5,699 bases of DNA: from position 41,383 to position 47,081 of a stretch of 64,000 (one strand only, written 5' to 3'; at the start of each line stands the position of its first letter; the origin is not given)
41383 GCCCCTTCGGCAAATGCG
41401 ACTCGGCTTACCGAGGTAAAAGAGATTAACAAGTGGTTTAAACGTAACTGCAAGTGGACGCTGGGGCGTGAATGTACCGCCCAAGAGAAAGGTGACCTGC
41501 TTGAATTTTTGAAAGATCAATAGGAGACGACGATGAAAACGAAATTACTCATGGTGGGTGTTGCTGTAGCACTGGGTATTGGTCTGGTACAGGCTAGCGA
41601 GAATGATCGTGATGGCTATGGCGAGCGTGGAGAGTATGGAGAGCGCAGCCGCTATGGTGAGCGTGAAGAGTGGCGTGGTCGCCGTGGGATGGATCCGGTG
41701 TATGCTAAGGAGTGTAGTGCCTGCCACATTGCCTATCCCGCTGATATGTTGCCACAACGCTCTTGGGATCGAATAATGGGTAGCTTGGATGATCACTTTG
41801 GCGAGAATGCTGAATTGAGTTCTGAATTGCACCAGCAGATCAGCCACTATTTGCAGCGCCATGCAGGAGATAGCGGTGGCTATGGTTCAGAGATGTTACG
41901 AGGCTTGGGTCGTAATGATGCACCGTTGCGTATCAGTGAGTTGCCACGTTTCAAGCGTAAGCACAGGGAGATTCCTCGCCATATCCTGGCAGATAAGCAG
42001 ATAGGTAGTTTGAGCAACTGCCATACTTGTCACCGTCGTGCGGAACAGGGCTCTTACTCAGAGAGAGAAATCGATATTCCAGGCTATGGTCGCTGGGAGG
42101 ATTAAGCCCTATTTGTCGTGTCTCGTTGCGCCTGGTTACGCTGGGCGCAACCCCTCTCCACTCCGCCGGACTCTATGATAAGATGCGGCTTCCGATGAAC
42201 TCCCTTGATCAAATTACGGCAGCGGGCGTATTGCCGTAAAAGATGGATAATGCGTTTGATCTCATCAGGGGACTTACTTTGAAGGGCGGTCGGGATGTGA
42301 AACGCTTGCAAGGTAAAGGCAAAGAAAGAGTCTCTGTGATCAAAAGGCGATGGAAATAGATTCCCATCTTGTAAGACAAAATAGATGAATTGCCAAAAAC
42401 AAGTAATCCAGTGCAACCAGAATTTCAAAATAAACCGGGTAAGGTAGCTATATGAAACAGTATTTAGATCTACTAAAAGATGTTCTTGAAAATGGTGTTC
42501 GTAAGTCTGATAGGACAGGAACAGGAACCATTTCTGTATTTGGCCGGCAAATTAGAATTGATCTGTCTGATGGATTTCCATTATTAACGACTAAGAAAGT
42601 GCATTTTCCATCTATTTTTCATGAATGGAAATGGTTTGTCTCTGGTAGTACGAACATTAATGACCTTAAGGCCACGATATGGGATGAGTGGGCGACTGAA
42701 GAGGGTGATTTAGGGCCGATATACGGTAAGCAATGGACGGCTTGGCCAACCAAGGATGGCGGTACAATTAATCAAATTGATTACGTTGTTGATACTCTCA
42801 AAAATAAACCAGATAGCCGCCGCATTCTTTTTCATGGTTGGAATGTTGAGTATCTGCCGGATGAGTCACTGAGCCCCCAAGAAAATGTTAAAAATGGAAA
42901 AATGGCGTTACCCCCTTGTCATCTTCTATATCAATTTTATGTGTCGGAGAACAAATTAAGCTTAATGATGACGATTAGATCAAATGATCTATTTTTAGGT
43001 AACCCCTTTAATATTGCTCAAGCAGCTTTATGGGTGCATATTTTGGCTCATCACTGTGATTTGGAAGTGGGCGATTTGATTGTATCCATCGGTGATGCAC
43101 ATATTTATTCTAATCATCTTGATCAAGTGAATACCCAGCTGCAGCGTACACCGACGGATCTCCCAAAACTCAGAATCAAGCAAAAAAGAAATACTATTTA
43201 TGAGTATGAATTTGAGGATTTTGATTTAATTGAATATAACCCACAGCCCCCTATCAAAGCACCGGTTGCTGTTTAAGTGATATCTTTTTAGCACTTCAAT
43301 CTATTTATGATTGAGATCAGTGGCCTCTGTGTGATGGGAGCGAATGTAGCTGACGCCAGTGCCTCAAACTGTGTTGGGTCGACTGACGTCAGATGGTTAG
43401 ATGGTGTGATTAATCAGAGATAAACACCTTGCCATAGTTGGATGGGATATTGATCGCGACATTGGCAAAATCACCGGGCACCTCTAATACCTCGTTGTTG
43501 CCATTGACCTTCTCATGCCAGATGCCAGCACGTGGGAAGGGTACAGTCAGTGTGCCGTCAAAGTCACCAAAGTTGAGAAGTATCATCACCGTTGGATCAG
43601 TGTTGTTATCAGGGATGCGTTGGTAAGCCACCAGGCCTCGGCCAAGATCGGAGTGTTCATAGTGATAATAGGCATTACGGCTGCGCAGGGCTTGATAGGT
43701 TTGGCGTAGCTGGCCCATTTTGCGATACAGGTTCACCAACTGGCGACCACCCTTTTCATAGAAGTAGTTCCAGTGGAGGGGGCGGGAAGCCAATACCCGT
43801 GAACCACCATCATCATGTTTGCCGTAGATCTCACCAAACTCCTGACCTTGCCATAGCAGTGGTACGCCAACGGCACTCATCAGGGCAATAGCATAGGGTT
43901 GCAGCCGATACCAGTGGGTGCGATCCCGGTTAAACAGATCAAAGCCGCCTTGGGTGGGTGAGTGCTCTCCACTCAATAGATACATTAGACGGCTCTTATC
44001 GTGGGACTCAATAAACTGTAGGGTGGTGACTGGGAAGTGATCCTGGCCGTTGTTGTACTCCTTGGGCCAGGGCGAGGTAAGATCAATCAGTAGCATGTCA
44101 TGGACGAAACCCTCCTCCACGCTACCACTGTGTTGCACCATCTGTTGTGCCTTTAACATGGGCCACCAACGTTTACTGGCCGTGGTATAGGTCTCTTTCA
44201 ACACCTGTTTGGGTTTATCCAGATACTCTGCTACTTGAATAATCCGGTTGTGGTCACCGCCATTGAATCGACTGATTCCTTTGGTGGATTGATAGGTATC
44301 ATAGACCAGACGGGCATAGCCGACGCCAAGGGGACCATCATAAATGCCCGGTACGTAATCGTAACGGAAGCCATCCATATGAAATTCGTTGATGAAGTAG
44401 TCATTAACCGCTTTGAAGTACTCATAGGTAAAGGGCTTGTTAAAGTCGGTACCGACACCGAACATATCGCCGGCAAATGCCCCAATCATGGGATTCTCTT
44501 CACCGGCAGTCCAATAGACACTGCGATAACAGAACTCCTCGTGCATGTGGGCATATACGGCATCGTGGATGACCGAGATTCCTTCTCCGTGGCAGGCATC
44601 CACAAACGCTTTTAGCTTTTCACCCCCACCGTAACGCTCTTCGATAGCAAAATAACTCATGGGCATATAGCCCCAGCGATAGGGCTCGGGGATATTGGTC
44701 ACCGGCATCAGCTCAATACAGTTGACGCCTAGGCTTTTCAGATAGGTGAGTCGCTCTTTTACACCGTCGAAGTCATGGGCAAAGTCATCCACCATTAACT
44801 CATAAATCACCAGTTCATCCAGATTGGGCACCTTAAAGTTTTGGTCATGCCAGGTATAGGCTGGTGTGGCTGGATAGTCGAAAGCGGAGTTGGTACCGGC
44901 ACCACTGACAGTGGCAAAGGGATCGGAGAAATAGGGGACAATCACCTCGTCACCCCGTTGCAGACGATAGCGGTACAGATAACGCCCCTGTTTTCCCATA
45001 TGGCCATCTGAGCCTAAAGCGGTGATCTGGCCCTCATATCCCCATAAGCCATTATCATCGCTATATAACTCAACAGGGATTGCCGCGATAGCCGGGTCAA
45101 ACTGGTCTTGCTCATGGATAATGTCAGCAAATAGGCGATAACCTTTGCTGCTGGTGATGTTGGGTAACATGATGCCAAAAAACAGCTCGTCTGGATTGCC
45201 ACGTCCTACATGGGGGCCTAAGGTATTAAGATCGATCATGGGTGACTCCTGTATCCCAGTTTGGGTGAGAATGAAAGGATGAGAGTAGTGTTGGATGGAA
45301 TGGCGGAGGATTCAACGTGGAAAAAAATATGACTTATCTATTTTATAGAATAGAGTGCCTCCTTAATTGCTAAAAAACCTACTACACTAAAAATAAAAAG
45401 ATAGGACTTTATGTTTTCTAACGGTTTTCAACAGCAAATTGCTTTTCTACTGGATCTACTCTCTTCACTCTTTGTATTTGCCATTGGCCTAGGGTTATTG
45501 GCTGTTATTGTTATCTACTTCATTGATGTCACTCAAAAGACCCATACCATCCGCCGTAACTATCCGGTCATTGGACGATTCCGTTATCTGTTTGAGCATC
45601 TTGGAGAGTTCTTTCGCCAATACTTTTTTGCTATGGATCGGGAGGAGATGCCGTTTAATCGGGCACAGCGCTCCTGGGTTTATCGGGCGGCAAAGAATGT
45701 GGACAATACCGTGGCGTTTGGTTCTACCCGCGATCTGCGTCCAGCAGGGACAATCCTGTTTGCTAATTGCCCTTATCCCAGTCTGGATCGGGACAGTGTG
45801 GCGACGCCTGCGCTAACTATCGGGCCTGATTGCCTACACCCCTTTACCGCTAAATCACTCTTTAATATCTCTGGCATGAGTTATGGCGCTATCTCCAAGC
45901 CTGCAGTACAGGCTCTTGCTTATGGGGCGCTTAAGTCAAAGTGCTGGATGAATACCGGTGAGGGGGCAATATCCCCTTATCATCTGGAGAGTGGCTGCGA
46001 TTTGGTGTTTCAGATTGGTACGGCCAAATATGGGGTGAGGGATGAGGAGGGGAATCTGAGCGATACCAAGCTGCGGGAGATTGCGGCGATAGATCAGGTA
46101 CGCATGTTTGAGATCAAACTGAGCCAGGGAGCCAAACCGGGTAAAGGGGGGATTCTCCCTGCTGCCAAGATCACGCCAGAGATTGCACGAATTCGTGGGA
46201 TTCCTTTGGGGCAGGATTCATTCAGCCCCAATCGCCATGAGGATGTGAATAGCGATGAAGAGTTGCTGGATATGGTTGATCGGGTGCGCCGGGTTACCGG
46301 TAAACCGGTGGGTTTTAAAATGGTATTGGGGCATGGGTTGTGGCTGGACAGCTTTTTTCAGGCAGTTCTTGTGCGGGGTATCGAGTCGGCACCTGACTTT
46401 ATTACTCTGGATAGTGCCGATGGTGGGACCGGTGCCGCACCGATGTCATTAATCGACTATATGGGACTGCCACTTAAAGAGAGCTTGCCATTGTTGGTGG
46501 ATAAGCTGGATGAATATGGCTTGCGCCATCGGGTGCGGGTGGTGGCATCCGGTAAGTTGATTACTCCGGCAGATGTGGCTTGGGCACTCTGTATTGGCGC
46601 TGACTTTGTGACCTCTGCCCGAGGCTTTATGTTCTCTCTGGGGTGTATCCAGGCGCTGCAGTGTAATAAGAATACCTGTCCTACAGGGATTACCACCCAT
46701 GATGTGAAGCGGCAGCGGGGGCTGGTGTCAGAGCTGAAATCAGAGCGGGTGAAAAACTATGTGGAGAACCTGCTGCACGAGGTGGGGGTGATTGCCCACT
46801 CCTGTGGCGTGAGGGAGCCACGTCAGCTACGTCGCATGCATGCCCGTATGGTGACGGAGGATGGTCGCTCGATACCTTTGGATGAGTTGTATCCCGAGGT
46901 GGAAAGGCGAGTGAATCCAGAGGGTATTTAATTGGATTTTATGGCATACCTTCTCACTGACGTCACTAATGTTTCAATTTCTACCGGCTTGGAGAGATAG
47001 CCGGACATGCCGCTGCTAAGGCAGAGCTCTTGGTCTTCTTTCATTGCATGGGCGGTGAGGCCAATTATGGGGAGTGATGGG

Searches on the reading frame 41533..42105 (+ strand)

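Call 58: search_protein_families(library=pfam, proteins=[window:41533-42105:+], max_evalue=0.000001)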
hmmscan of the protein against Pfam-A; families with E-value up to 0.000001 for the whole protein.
window:41533-42105:+ (190 aa): 1 family
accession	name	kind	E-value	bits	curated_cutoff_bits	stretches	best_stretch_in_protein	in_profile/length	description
PF09626.15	DHC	-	6.3e-37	127.6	22.2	1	57-175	1-116/116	Dihaem cytochrome c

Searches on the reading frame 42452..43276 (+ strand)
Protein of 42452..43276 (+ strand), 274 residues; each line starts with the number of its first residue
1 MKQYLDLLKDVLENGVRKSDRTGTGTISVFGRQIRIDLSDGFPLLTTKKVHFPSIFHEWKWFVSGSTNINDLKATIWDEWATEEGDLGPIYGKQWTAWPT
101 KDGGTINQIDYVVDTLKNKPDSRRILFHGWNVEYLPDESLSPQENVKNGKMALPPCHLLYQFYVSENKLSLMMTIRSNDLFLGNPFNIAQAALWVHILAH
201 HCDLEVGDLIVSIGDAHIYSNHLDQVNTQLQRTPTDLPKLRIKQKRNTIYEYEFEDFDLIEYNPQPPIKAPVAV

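Call 58: search_protein_families(library=pfam, proteins=[window:42452-43276:+], max_evalue=0.000001)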
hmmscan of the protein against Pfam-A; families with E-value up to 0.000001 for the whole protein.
window:42452-43276:+ (274 aa): 1 family
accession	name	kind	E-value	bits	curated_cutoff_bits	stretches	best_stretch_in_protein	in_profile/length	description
PF00303.24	Thymidylat_synt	-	4.8e-106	354.2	24.3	1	2-274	1-266/266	Thymidylate synthase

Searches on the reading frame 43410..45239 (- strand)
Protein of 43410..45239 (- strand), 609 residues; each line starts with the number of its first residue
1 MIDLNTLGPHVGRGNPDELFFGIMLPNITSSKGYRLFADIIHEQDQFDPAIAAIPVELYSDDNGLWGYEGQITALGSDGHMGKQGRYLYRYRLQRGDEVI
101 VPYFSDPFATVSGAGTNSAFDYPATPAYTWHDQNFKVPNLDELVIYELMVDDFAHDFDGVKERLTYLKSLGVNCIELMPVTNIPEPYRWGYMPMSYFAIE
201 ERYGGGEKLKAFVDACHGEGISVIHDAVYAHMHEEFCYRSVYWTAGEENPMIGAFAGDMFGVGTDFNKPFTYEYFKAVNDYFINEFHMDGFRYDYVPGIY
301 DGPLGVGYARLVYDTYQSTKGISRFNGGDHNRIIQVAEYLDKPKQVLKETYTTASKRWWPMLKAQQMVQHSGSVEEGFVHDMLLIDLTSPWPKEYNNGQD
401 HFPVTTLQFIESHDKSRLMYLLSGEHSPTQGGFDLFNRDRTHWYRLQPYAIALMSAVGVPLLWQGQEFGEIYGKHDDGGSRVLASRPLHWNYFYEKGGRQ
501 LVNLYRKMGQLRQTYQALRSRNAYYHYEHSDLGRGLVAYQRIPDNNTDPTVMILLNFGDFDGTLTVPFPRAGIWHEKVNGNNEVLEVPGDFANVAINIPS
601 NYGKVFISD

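Call 58: search_protein_families(library=pfam, proteins=[window:43410-45239:-], max_evalue=0.000001)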
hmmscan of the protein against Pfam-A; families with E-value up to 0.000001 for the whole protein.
window:43410-45239:- (609 aa): 1 family
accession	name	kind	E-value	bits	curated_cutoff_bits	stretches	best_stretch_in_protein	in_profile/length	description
PF00128.31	Alpha-amylase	-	3.5e-22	79.7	22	1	155-237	16-97/446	Alpha amylase, catalytic domain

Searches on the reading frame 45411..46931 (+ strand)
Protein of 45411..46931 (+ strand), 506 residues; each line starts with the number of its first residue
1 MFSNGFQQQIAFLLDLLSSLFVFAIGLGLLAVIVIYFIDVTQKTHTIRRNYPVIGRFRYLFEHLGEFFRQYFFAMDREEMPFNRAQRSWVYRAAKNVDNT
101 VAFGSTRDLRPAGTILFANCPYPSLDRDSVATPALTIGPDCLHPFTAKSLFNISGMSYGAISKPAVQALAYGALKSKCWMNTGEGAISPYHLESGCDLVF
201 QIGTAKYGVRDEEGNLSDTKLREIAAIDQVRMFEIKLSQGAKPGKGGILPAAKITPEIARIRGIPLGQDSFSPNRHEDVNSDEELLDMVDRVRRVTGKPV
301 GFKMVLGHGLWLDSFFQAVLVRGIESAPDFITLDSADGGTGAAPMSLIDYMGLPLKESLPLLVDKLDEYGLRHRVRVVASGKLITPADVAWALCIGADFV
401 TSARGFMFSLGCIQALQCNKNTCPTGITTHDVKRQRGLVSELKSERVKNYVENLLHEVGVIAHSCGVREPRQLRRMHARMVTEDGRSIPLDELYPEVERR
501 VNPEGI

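Call 58: search_protein_families(library=pfam, proteins=[window:45411-46931:+], max_evalue=0.000001)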
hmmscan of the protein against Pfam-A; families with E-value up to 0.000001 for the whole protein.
window:45411-46931:+ (506 aa): 1 family
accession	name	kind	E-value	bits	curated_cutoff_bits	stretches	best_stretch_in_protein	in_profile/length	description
PF01645.23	Glu_synthase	-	2.4e-85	287.3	20.4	1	143-467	61-368/369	Conserved region in glutamate synthase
